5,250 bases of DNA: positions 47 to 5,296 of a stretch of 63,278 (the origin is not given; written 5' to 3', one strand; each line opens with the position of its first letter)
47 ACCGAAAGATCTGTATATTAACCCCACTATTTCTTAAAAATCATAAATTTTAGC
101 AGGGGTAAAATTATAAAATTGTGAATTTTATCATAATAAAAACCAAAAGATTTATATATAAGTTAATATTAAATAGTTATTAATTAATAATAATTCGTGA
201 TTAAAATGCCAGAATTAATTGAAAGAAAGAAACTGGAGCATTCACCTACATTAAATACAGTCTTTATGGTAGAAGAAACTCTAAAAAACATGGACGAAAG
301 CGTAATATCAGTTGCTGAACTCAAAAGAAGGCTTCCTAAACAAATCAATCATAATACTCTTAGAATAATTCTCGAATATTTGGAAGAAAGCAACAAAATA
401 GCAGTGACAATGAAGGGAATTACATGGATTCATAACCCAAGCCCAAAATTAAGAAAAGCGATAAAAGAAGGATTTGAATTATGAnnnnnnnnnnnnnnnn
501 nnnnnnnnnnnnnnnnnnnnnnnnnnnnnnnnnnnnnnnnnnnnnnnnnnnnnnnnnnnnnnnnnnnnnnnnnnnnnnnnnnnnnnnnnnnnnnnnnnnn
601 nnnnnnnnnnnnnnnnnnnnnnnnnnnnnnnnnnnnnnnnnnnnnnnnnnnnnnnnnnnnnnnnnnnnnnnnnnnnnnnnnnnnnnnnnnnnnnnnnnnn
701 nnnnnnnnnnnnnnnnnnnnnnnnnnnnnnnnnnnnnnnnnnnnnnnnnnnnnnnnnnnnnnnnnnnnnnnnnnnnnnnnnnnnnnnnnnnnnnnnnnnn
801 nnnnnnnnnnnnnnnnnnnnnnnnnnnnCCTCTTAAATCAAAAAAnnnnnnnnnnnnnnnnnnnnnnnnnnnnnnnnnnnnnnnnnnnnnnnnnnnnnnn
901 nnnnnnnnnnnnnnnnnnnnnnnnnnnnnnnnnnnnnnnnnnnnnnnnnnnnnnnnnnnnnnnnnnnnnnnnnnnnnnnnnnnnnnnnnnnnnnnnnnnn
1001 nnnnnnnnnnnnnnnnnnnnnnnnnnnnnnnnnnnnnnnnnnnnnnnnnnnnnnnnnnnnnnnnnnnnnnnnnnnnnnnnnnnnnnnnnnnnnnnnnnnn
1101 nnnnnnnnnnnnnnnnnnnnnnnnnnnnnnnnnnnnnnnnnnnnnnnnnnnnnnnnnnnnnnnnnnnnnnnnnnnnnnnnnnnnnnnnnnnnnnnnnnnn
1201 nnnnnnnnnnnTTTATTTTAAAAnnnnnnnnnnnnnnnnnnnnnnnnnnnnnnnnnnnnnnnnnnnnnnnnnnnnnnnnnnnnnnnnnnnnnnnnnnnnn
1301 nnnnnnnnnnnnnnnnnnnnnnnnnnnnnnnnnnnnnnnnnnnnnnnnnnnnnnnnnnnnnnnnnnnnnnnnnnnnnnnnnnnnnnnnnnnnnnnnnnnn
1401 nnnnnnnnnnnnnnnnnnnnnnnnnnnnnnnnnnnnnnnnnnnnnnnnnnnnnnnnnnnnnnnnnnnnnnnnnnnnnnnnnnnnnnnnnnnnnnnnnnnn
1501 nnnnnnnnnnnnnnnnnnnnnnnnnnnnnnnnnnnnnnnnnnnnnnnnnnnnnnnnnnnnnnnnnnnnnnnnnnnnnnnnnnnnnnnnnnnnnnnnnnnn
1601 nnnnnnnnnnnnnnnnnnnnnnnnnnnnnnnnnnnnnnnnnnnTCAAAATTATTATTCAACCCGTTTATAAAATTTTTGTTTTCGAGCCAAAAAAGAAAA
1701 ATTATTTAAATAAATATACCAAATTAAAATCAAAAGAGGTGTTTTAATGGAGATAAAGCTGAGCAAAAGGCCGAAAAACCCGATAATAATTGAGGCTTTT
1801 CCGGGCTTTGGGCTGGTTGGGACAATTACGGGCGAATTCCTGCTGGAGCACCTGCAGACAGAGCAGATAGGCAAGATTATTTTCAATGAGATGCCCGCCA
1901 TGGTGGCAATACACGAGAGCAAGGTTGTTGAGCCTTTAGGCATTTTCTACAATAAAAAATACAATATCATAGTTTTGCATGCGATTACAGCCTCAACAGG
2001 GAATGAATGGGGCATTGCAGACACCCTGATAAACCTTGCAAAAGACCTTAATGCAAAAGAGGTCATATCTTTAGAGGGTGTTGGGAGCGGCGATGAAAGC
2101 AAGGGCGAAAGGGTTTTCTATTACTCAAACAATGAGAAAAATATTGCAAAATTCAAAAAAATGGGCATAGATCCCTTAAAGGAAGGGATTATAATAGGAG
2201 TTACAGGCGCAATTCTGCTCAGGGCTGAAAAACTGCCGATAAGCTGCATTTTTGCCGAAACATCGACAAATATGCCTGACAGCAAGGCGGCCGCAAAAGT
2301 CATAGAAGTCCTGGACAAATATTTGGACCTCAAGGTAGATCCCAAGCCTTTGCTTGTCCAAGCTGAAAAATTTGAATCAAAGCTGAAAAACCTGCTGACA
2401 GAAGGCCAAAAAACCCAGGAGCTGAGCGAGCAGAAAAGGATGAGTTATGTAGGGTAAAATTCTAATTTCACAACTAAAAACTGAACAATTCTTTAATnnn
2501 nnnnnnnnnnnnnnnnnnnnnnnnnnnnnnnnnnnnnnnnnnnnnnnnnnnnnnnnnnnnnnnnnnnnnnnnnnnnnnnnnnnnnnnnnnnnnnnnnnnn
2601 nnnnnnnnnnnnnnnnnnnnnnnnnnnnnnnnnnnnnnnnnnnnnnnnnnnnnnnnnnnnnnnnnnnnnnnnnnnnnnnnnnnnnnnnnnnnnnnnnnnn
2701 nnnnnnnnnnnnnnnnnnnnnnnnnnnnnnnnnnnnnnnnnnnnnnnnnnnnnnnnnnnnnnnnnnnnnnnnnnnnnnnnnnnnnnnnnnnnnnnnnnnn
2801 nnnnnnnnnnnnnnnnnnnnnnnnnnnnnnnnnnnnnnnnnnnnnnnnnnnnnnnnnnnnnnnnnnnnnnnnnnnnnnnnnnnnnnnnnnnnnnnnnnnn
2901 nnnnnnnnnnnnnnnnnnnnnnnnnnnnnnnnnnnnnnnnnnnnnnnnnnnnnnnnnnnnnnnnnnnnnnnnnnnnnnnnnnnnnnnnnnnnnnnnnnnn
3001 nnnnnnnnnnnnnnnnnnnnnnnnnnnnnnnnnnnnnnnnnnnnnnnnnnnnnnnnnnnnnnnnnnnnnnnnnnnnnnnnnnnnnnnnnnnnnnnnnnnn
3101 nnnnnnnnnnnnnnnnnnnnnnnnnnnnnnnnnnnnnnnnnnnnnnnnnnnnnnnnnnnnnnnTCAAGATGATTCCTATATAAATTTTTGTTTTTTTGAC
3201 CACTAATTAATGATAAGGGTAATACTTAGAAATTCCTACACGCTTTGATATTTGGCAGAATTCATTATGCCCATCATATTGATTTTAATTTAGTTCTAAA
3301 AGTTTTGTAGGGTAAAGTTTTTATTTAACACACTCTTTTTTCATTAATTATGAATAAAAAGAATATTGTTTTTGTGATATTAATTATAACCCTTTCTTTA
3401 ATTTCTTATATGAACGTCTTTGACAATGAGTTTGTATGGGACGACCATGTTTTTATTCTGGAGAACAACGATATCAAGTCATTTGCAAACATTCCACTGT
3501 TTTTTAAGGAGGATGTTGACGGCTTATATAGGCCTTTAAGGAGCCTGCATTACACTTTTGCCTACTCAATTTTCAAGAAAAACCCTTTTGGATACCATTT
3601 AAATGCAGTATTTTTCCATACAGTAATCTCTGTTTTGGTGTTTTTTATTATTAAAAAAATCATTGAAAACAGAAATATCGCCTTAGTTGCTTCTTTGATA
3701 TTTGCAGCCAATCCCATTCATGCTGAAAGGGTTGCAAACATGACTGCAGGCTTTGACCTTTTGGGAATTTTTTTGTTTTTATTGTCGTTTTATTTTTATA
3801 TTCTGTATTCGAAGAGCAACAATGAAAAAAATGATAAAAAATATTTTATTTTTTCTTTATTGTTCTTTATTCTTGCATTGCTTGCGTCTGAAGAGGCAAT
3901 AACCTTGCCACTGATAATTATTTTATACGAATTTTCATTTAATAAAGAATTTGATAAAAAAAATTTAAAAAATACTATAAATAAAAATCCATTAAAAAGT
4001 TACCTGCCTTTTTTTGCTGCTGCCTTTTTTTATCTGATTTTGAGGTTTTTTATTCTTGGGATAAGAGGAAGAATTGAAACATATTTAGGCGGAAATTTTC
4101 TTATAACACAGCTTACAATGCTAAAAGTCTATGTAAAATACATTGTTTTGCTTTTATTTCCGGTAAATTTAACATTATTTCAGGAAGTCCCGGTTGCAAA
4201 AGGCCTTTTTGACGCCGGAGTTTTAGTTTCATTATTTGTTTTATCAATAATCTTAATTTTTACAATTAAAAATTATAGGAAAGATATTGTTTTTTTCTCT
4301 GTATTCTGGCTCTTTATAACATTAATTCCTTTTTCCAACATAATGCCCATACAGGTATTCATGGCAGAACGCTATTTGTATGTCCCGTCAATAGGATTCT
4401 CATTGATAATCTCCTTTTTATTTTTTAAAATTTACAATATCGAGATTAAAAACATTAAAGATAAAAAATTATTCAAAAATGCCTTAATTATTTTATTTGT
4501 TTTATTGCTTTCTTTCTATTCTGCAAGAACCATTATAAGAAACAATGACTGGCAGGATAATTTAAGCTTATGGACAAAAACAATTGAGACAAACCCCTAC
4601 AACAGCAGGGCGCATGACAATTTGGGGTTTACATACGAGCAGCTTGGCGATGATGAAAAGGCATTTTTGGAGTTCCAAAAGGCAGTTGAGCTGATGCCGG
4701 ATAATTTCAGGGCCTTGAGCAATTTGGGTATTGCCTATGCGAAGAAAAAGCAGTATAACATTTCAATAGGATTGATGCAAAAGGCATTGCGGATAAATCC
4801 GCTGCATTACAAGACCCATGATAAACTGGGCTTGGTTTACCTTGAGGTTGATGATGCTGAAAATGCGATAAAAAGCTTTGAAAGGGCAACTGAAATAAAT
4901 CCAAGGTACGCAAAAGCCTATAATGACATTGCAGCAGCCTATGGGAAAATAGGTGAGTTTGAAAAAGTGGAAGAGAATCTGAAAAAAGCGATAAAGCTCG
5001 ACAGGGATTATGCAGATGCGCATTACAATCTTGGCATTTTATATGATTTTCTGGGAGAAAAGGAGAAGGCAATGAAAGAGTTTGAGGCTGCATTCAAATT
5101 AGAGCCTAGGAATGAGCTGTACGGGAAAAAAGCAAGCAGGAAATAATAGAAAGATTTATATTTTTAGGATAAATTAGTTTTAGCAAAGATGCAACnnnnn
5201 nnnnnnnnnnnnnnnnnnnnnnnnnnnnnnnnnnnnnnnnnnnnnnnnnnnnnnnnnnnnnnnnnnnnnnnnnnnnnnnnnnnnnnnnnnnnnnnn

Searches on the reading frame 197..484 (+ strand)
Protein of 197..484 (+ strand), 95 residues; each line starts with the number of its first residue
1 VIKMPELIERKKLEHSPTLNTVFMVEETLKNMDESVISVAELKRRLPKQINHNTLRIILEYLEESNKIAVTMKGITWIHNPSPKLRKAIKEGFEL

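Call 61: search_protein_families(library=pfam, proteins=[window:197-484:+])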
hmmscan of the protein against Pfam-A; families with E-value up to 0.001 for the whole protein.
window:197-484:+ (95 aa): 2 families
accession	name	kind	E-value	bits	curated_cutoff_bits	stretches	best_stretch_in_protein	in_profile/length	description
PF08641.17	Mis14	-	0.00054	20.8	24.9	1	25-67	42-84/133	Kinetochore protein Mis14 like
PF09106.17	SelB-wing_2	-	0.00061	20.3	22.3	0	37-71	17-51/57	Elongation factor SelB, winged helix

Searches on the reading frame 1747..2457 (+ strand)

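Call 61: search_protein_families(library=pfam, proteins=[window:1747-2457:+])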
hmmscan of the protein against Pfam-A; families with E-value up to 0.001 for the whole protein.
window:1747-2457:+ (236 aa): 1 family
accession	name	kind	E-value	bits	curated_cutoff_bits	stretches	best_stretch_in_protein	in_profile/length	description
PF09754.15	PAC2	-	1.7e-36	126.5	25.8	1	15-216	2-214/215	PAC2 family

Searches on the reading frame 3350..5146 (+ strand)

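Call 61: search_protein_families(library=pfam, proteins=[window:3350-5146:+])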
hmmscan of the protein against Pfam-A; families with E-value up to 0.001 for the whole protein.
window:3350-5146:+ (598 aa): 16 families
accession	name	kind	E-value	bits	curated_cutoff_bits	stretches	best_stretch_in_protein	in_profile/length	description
PF07719.23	TPR_2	-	1.6e-29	100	27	3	420-452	2-34/34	Tetratricopeptide repeat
PF13431.12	TPR_17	-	3.7e-28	95.8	24.4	2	544-574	2-32/34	Tetratricopeptide repeat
PF00515.34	TPR_1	-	1.3e-26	91.7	27.8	2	521-554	1-34/34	Tetratricopeptide repeat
PF13181.12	TPR_8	-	2.8e-26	89.8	25.7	2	555-588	1-34/34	Tetratricopeptide repeat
PF13414.12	TPR_11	-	1.9e-24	85.5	26.8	3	542-565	15-38/42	TPR repeat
PF13424.12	TPR_12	-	1.9e-19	70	30.1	2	492-552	8-76/77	Tetratricopeptide repeat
PF14559.12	TPR_19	-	9.4e-13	48.7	25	1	535-591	5-61/68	Tetratricopeptide repeat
PF13428.12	TPR_14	-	5.5e-12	45.6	23.5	0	556-589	2-35/44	Tetratricopeptide repeat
PF13432.12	TPR_16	-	4e-10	40.4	32.7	0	529-581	5-57/65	Tetratricopeptide repeat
PF23914.1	TPR_CcmH_CycH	-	5.4e-08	33.3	42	0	493-587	56-153/158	Cytochrome c-type biogenesis protein H TPR domain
PF13174.12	TPR_6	-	8.2e-08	32.9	26.3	0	556-582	1-27/33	Tetratricopeptide repeat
PF13176.12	TPR_7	-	9.1e-08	32.1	27.9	0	455-482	1-28/36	Tetratricopeptide repeat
PF13374.12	TPR_10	-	4.1e-07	30.3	27.5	0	455-482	4-31/42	Tetratricopeptide repeat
PF25063.1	ARM_TT21_C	-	2.1e-06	28.2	35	0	392-486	102-197/209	Tetratricopeptide repeat protein 21 C-terminal ARM domain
PF13371.12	TPR_9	-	2.4e-06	27.9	35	0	495-558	3-66/73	Tetratricopeptide repeat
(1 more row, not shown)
